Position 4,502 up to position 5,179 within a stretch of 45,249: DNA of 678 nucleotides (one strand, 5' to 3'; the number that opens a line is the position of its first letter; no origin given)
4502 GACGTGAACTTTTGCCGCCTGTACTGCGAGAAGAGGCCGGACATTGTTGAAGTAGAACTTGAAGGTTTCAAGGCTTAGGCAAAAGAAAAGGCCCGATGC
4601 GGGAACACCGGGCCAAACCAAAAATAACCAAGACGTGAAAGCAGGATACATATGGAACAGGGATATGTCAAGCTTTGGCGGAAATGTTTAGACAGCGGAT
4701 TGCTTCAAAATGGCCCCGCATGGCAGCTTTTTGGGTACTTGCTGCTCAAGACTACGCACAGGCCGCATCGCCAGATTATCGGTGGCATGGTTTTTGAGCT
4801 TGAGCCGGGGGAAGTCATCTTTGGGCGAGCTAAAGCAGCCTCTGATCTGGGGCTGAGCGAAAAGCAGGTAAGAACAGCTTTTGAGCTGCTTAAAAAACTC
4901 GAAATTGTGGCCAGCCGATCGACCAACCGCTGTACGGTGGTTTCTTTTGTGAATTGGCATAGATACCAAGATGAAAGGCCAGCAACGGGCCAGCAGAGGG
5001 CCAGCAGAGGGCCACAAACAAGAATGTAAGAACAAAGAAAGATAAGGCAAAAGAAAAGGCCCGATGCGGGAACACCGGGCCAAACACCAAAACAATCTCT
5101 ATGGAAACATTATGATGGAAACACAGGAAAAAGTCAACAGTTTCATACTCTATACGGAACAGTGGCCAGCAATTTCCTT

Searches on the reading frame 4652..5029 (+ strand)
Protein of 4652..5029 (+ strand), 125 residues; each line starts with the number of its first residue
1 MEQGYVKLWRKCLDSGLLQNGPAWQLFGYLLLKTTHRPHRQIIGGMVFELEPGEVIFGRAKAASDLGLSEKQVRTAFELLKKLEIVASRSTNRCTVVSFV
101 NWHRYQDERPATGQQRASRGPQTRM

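Call 49: search_protein_families(library=phrogs, proteins=[window:4652-5029:+], max_evalue=0.001)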
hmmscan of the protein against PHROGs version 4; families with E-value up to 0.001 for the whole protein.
window:4652-5029:+ (125 aa): 5 families
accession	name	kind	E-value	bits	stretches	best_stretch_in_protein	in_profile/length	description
phrog_2514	-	DNA, RNA and nucleotide metabolism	3e-20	73.6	1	1-119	1-124/270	DnaD-like helicase loader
phrog_7498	-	DNA, RNA and nucleotide metabolism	4.4e-10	40.2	1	4-114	6-114/296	DnaD-like helicase loader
phrog_27581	-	unknown function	2.7e-09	38.1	1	3-113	26-143/216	-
phrog_186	-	DNA, RNA and nucleotide metabolism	4.3e-07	30.9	1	2-114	19-120/308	DnaD-like helicase loader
phrog_36825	-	unknown function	1.4e-05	25.8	1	3-106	2-108/279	-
